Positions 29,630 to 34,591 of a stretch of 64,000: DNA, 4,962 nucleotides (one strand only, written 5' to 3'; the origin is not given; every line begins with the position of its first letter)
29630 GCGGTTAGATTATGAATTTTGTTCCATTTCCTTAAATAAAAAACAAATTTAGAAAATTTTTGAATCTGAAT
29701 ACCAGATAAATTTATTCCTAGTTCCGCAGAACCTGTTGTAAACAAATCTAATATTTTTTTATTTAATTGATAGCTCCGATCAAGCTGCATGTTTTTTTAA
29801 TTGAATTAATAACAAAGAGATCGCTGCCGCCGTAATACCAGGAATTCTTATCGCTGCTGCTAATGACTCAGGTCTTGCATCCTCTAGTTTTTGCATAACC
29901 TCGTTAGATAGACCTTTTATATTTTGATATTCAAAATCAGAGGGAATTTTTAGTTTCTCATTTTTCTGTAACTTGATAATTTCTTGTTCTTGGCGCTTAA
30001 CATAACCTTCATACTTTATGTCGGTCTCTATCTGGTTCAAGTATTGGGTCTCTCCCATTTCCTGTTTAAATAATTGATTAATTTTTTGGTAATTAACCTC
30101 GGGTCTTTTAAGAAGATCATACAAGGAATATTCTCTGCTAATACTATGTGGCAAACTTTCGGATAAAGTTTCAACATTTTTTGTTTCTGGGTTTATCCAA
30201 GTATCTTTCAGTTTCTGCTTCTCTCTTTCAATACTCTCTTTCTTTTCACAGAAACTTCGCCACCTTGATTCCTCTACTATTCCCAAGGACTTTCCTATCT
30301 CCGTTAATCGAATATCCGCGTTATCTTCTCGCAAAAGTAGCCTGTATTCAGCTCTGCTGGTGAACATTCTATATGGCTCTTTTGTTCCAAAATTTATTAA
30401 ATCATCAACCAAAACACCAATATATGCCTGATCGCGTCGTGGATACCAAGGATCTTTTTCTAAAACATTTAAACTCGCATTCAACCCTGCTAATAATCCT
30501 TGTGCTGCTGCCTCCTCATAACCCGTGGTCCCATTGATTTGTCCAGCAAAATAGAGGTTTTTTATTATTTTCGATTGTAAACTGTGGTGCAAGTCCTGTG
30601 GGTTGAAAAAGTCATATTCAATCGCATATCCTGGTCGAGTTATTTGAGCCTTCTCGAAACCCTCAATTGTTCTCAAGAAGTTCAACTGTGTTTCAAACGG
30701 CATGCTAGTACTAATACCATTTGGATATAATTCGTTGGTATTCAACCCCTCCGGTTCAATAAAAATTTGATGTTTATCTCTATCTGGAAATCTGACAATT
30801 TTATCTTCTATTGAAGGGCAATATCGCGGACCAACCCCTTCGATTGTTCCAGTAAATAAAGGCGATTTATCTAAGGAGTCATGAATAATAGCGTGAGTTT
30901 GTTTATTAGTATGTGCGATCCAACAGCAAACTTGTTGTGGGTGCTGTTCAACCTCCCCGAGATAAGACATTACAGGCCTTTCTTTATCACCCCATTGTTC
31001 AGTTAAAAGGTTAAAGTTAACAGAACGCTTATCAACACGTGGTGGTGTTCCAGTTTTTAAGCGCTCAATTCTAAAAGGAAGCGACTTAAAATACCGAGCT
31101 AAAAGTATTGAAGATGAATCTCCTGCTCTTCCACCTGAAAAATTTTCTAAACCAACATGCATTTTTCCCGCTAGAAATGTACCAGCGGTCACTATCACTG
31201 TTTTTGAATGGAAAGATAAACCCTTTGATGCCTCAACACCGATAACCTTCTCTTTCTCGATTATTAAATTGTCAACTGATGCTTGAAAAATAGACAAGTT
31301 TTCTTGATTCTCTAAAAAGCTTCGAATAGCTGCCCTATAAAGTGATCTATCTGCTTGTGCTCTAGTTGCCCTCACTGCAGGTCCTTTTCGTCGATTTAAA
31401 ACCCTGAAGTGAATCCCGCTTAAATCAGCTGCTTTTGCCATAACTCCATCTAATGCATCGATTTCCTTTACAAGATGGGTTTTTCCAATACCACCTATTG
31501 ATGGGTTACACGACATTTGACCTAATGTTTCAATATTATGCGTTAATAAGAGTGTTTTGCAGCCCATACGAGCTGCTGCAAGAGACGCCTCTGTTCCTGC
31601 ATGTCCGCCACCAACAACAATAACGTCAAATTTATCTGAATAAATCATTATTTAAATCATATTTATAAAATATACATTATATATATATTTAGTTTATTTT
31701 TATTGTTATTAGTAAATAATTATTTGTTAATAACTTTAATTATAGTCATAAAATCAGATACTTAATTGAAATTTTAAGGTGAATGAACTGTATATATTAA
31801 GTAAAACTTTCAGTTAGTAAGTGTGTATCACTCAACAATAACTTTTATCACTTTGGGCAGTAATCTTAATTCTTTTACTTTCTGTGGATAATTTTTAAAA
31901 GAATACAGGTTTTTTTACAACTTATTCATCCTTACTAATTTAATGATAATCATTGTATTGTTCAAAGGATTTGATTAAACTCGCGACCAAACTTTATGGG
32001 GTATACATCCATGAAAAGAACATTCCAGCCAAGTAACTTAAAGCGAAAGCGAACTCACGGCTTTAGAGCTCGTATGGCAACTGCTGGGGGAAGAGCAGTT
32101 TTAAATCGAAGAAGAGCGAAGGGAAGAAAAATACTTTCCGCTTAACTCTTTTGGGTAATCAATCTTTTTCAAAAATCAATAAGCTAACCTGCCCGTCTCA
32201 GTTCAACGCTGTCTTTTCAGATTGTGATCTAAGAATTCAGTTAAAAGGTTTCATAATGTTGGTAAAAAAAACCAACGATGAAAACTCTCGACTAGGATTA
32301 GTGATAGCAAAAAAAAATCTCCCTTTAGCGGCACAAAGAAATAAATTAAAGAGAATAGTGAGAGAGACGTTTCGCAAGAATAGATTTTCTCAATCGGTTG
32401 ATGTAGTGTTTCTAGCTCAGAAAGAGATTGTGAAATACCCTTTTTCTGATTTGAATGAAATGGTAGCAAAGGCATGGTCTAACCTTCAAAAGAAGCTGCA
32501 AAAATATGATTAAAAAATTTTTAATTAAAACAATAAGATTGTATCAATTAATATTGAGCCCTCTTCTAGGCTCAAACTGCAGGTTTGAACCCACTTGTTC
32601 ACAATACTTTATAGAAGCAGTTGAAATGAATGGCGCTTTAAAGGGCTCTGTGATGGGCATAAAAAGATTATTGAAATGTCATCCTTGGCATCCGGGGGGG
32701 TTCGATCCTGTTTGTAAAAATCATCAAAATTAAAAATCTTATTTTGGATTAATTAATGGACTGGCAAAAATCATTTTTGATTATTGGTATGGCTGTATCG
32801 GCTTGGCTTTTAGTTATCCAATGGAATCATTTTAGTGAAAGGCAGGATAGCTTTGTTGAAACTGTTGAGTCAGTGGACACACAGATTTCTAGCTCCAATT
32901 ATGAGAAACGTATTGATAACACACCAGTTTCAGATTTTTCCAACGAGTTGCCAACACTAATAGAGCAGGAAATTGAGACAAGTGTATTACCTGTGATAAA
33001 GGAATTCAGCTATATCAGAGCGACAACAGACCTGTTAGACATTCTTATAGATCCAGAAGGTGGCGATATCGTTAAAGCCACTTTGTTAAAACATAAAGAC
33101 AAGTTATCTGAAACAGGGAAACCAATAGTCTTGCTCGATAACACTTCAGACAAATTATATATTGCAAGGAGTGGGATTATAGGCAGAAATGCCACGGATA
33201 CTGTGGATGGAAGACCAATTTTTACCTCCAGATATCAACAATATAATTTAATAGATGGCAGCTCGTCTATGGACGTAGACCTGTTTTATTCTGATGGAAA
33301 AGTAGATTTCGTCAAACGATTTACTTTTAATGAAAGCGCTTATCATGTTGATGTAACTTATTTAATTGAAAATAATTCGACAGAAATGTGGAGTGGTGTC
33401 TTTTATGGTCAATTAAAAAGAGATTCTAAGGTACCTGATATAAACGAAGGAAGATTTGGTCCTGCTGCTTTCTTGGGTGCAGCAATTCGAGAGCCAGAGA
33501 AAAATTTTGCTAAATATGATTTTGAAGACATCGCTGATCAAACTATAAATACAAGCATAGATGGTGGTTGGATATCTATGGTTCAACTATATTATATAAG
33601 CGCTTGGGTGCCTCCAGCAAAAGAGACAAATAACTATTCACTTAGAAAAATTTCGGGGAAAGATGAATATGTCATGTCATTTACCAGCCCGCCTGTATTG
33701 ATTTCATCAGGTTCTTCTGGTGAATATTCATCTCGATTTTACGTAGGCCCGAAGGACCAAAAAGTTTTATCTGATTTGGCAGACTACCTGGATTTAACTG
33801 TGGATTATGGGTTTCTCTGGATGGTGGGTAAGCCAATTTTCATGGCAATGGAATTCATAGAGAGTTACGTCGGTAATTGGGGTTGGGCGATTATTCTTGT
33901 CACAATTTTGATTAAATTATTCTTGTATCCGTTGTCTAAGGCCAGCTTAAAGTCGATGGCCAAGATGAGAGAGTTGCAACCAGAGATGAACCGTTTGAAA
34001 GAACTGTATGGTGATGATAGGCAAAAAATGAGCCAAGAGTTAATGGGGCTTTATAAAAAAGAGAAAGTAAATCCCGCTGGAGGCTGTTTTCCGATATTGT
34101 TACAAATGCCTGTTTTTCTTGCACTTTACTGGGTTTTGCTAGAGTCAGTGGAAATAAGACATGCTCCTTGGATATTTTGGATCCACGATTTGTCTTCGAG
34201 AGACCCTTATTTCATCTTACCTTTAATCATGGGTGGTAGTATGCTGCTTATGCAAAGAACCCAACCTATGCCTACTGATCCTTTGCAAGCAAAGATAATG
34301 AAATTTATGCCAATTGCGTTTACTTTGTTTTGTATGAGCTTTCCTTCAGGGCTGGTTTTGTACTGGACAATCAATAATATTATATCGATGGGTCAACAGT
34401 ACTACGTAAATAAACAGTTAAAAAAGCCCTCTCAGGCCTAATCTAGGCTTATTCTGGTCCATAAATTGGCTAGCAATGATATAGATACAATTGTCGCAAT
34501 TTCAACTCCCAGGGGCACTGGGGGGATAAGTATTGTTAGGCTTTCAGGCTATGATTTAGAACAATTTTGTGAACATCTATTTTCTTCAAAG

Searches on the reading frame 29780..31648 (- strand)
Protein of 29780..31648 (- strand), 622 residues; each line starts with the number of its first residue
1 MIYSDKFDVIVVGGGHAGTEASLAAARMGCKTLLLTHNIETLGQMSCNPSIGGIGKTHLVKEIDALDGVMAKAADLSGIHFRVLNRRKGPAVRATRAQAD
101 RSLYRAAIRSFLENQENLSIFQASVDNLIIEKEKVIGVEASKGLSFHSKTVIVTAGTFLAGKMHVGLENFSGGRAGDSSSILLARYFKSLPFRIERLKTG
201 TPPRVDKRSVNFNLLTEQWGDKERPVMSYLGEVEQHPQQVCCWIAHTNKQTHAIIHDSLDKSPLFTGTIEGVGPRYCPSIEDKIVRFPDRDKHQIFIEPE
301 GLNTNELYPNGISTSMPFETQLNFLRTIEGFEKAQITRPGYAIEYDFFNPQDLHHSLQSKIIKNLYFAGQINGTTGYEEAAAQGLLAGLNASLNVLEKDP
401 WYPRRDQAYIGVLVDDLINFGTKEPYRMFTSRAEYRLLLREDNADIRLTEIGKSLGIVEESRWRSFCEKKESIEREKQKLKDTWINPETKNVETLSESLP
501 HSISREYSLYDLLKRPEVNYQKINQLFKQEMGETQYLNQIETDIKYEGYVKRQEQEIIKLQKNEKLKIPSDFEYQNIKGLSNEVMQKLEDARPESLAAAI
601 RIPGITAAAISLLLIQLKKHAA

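Call 74: search_protein_families(library=ncbifam, proteins=[window:29780-31648:-], max_evalue=1e-30)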
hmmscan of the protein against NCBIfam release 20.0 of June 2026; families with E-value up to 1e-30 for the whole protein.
window:29780-31648:- (622 aa): 1 family
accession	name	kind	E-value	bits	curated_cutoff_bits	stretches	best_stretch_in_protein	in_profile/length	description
TIGR00136.1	mnmG_gidA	equivalog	1.7e-268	892.1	524.85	1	7-620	1-615/616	tRNA uridine-5-carboxymethylaminomethyl(34) synthesis enzyme MnmG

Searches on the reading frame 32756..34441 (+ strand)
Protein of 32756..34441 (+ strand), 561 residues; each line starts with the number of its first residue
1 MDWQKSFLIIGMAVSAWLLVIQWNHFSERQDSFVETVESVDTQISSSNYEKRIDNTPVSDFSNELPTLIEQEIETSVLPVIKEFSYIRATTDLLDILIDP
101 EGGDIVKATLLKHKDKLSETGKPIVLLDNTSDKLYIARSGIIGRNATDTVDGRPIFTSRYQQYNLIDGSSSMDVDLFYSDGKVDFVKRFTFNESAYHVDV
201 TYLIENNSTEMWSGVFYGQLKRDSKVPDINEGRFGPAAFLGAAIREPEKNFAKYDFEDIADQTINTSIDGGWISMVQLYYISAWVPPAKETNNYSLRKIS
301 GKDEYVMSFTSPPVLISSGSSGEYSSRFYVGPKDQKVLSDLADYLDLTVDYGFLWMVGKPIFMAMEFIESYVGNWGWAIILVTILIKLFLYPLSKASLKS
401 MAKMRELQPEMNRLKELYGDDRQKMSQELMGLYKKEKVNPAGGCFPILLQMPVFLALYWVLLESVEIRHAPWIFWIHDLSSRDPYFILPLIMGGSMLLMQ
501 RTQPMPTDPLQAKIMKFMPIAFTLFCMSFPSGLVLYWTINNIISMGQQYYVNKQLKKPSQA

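Call 74: search_protein_families(library=ncbifam, proteins=[window:32756-34441:+], max_evalue=1e-30)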
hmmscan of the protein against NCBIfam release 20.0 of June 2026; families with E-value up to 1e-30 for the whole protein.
window:32756-34441:+ (561 aa): 14 families
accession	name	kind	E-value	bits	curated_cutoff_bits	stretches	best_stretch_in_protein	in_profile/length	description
NF002352.0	PRK01318.1-3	equivalog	3.2e-196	653.7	447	1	1-558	1-555/562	membrane protein insertase YidC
NF002351.0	PRK01318.1-1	equivalog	9.7e-163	542.8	740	1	1-557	1-536/545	membrane protein insertase YidC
NF002353.0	PRK01318.1-4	equivalog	9.8e-110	367.9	365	1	7-557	7-578/596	membrane protein insertase YidC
NF002357.0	PRK01318.2-4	equivalog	8.6e-99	331.7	479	1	321-558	281-519/532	membrane protein insertase YidC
TIGR03593.1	yidC_nterm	equivalog_domain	1.7e-84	284.5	58.25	1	3-373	1-363/363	membrane protein insertase YidC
NF002354.0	PRK01318.2-1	equivalog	1.1e-79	268.4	1094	1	327-556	305-535/548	membrane protein insertase YidC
TIGR03592.1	yidC_oxa1_cterm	subfamily_domain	6.9e-69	231.7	84.3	1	374-553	1-191/191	membrane protein insertase YidC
NF002355.0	PRK01318.2-2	equivalog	8.2e-50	169.9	891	1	66-557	73-599/602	membrane protein insertase YidC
NF002356.0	PRK01318.2-3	equivalog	1.4e-48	165.8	460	1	9-552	6-572/627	membrane protein insertase YidC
NF002803.0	PRK02944.1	equivalog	2e-42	145.4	377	1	365-552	48-241/255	YidC family membrane integrase SpoIIIJ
NF002350.0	PRK01315.1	equivalog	8.7e-38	130.2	282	0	374-466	41-133/329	membrane protein insertase YidC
NF002168.0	PRK01001.1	equivalog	1.2e-37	129.7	670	1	343-557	540-780/795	membrane protein insertase YidC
NF002359.0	PRK01318.2-6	equivalog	7.4e-35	120.3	600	1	305-489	308-493/624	membrane protein insertase YidC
NF002358.0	PRK01318.2-5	equivalog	1.2e-33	116.7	605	1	345-556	311-540/545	membrane protein insertase YidC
